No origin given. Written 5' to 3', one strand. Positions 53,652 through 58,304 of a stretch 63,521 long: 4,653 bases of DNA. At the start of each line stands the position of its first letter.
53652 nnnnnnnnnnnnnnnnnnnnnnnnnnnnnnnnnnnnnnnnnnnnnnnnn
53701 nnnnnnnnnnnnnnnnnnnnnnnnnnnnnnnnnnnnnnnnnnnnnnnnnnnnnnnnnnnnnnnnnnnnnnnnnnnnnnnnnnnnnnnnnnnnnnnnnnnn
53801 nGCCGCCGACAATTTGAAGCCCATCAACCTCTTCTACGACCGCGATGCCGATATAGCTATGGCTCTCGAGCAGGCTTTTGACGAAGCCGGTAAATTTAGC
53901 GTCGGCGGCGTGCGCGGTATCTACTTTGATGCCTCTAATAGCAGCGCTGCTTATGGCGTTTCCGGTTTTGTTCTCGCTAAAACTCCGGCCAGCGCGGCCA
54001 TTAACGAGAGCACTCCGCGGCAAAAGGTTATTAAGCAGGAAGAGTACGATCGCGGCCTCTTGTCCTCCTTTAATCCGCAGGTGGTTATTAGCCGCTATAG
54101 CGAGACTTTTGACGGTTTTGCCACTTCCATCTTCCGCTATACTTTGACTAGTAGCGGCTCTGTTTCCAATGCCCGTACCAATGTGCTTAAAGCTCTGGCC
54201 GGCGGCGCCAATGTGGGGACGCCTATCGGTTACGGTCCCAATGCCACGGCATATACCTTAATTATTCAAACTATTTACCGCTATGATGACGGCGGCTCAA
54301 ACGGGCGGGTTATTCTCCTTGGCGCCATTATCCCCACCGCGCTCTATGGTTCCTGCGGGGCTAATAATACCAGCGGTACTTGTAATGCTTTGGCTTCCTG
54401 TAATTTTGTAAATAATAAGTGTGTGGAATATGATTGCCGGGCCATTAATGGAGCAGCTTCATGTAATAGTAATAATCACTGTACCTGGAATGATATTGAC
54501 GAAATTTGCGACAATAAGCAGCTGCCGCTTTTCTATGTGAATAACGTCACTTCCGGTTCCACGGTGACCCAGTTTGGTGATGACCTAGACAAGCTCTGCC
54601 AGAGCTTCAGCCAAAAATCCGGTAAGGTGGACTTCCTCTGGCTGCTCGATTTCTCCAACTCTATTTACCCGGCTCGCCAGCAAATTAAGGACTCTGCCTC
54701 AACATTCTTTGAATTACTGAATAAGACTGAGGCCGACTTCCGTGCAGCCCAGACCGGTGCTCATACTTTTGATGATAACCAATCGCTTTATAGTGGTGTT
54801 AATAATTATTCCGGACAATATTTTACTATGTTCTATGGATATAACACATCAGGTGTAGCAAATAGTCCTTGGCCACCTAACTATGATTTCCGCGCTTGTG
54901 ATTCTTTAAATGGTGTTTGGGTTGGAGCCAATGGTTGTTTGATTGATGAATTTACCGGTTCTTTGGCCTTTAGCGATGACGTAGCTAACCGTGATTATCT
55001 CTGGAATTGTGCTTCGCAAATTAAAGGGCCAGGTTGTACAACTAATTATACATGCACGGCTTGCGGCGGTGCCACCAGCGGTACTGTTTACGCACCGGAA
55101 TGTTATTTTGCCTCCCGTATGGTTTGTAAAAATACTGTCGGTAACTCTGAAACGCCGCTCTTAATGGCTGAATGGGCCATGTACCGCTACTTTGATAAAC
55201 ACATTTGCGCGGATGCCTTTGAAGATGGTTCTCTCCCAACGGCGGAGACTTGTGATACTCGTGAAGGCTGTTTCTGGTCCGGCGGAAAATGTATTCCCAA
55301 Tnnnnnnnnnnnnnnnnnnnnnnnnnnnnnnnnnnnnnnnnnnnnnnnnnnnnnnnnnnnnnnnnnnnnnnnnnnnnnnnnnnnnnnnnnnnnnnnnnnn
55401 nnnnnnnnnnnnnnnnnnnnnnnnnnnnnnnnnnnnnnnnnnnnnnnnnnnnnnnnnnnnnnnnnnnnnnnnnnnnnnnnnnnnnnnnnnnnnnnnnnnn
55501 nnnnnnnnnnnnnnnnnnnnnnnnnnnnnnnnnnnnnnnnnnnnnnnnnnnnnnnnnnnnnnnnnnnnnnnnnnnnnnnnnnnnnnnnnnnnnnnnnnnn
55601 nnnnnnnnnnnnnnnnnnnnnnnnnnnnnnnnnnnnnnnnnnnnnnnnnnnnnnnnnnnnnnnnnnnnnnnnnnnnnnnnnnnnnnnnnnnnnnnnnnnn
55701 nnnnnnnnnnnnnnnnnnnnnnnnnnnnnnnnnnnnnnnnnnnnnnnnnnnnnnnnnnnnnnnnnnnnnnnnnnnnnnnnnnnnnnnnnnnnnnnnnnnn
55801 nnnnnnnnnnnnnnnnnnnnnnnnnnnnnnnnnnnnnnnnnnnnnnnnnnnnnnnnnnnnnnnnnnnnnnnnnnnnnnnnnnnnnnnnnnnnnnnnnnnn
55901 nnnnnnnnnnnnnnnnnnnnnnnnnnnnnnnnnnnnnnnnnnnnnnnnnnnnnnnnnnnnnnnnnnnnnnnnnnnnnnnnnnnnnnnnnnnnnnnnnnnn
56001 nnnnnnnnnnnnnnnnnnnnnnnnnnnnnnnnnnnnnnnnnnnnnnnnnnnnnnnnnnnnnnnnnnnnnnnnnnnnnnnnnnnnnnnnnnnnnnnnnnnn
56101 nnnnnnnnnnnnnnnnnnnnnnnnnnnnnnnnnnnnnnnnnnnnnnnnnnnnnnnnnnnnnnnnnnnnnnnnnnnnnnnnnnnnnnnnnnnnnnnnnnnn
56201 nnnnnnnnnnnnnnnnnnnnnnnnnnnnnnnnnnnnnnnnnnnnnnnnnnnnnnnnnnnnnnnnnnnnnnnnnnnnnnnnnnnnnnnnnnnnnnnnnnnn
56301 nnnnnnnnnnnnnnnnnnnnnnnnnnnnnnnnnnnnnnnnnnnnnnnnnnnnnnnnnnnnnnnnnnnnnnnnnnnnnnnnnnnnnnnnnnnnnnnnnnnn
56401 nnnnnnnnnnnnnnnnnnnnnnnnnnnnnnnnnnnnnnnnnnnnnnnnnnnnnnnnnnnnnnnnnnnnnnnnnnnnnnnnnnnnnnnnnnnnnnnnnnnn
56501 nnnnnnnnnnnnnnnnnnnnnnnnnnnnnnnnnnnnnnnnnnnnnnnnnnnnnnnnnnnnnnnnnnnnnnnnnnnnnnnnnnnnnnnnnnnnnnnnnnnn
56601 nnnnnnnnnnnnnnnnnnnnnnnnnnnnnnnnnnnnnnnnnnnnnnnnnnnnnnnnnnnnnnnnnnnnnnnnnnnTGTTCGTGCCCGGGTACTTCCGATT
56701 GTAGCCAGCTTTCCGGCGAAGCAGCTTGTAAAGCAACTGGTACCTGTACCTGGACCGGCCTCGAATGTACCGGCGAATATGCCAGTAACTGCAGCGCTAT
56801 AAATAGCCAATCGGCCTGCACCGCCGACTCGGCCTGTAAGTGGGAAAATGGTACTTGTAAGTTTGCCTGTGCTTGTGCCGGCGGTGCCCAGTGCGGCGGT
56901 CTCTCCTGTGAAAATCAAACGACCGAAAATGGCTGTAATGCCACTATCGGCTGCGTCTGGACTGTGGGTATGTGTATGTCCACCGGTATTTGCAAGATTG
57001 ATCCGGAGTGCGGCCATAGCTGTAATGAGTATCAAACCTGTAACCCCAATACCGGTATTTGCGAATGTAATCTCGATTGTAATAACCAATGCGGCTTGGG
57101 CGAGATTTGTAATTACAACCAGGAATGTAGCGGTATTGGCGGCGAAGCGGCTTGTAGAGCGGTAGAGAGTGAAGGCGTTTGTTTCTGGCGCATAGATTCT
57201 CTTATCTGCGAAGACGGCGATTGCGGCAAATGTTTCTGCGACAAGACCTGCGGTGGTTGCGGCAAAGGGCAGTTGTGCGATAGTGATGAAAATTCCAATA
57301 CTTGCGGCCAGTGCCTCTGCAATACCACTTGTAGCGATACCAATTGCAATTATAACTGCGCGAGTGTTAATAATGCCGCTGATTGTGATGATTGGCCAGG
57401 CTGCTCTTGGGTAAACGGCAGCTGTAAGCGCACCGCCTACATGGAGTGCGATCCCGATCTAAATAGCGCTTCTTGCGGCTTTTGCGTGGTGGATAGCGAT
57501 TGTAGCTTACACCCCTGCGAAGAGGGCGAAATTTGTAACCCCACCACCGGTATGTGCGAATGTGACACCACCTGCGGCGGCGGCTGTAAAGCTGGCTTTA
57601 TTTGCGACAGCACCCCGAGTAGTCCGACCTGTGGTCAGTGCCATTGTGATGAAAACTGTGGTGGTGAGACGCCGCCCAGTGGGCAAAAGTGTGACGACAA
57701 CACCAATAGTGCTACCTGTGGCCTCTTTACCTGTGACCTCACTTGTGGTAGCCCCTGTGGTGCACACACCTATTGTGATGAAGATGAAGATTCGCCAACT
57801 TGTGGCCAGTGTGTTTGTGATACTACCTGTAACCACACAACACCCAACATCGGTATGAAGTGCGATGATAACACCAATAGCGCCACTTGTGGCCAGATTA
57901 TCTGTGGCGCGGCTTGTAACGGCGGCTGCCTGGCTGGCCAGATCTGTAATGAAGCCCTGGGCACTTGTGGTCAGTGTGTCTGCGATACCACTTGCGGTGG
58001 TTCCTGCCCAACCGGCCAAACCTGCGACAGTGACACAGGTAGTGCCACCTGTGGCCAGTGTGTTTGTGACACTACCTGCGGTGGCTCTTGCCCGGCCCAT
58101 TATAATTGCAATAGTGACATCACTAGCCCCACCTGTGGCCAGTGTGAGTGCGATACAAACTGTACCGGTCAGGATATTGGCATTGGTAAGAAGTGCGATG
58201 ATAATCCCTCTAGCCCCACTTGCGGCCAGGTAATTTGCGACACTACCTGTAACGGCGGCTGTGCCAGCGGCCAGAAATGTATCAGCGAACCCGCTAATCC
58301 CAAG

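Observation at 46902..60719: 13.8-kb single ORF encoding a 4605-aa Cys-rich lipoprotein with a thrombospondin/integrin-like domain vocabulary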

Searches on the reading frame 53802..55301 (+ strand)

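Call 10: search_protein_families(library=pfam, proteins=[window:53802-55301:+], max_evalue=1)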
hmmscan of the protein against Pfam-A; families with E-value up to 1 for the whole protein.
window:53802-55301:+ (500 aa): 1 family
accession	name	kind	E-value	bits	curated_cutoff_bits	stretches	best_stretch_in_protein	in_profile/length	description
PF21232.3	Yme1-like_N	-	0.038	14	27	1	78-108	17-45/61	Yme1-like, N-terminal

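Call 11: search_protein_families(library=ncbifam, proteins=[window:53802-55301:+], max_evalue=1)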
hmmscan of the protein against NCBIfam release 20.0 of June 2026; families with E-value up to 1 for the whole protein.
window:53802-55301:+ (500 aa): 1 family
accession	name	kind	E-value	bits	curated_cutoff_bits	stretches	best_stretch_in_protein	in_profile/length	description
NF033765.2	gliding_CglD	equivalog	4.1e-11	41.4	400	2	243-378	612-753/1124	adventurous gliding motility lipoprotein CglD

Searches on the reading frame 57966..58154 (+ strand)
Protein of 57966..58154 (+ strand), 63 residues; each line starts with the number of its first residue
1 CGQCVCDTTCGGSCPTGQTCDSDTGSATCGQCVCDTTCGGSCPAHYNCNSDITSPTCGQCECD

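Call 92: search_solved_structures(query=A4, max_evalue=10)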
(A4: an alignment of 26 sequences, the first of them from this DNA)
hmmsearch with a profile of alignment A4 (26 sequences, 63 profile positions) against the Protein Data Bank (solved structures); distinct sequences matched with E-value up to 10: 1.
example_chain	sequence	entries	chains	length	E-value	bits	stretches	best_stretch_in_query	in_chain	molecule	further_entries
7sjq_D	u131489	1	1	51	0.15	15.5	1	6-35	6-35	Cystine-dense peptide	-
